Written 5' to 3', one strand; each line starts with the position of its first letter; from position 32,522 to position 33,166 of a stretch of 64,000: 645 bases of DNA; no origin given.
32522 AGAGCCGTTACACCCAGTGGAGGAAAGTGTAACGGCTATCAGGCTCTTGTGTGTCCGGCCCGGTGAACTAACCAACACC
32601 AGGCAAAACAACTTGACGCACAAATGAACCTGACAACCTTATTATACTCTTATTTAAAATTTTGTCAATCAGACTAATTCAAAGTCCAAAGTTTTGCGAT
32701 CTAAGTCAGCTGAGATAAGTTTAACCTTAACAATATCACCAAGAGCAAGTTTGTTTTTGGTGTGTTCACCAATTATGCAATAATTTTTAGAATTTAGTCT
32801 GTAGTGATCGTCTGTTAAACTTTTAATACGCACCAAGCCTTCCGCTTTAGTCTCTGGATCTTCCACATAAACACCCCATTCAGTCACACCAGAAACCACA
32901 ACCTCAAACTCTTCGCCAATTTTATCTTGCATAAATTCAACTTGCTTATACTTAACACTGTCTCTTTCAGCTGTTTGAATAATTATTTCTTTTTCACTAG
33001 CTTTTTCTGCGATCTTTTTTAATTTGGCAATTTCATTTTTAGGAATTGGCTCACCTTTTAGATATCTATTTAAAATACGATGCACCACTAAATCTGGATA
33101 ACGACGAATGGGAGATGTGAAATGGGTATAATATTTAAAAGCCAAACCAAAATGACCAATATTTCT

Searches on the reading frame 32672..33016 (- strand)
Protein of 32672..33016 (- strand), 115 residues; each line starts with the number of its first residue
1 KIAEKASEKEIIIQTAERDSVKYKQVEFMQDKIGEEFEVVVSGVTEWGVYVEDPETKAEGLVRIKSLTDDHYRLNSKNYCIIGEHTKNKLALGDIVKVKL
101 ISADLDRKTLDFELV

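Call 28: find_homologous_proteins(query=window:32672-33016:-, max_evalue=1e-10)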
Query seq(115 aa) (115 aa): 44 proteins with E <= 1e-10 among 51 candidates.
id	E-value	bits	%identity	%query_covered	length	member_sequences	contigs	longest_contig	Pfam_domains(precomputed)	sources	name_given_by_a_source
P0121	2.5e-47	177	69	100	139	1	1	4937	PF00575.30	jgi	jgi:ribonuclease R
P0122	1.9e-46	174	71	100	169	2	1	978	PF00575.30,PF00773.26,PF18614.8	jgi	-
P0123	3.1e-45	170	65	100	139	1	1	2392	PF00575.30,PF18614.8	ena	-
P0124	9.0e-42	159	62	100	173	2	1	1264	PF00575.30,PF00773.26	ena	-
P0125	1.3e-40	155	67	91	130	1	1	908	PF00575.30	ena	-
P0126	2.0e-38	148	63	97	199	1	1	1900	PF00575.30,PF00773.26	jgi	jgi:ribonuclease R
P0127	3.1e-38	148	62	95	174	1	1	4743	PF00575.30,PF00773.26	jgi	jgi:ribonuclease R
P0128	4.7e-37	144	59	100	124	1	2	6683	PF00575.30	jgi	jgi:ribonuclease R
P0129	2.3e-36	142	62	83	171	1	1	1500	PF00575.30,PF00773.26,PF18614.8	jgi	jgi:ribonuclease R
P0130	9.3e-36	140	60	100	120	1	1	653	PF00575.30,PF18614.8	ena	-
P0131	1.7e-34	136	59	95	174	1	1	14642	PF00575.30,PF00773.26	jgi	jgi:ribonuclease R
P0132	4.3e-34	134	74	76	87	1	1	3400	PF00575.30,PF18614.8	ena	-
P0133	5.6e-34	134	72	76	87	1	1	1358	PF00575.30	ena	-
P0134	4.3e-33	131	52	100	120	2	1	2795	PF00575.30,PF18614.8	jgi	-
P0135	5.0e-32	128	54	100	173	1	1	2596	PF00575.30,PF00773.26,PF18614.8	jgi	jgi:ribonuclease R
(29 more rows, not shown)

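Call 29: find_encoding_contigs(protein=P0121, flank=3000, max_places=3)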
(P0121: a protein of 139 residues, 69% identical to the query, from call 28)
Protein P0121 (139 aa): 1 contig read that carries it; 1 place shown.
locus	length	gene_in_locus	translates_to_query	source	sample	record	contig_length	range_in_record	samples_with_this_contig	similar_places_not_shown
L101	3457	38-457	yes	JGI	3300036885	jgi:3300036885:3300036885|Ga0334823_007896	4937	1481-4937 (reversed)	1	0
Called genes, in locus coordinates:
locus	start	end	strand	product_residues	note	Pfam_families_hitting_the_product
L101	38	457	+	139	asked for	PF00575:S1 (weak)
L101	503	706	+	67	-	-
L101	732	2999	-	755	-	PF02463:SMC_N, PF13175:AAA_15 (faint), PF13476:AAA_23, PF13304:AAA_21 (weak)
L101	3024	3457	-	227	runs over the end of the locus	PF22935:RM44_endonuclase, PF14622:Ribonucleas_3_3, PF00636:Ribonuclease_3, PF00035:dsrm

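Call 30: find_encoding_contigs(protein=P0132, flank=3000, max_places=3)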
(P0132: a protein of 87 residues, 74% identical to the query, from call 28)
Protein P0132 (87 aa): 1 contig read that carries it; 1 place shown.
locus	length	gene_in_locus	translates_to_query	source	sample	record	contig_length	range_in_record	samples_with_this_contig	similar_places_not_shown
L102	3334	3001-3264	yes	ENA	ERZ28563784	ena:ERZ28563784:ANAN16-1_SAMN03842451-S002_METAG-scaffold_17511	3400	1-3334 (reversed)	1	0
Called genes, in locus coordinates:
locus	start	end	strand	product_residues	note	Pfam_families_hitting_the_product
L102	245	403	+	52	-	-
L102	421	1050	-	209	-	PF06790:UPF0259, PF25231:DUF7847 (weak), PF06161:DUF975 (weak)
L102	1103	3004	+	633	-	-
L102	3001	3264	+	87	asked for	PF00575:S1, PF18614:RNase_II_C_S1 (weak)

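Call 31: find_encoding_contigs(protein=P0122, flank=3000, max_places=3)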
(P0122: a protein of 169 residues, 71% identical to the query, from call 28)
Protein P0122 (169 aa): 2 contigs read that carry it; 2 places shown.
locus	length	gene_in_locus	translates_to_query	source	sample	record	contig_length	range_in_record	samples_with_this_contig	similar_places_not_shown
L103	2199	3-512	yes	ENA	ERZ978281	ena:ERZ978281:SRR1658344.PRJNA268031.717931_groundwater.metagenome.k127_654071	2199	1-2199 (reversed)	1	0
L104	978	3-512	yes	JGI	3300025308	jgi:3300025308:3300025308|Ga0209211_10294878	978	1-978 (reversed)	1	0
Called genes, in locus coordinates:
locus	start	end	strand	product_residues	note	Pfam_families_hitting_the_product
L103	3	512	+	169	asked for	PF00773:RNB, PF00575:S1 (weak), PF18614:RNase_II_C_S1 (weak)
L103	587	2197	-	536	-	?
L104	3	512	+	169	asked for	PF00773:RNB, PF00575:S1 (weak), PF18614:RNase_II_C_S1 (weak)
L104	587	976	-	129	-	?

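Call 75: search_protein_families(library=pfam, proteins=[L101:503-706:+], max_evalue=0.1)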
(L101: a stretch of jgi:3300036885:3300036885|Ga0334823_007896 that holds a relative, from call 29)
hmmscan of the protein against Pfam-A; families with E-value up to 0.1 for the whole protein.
L101:503-706:+ (67 aa): 0 families
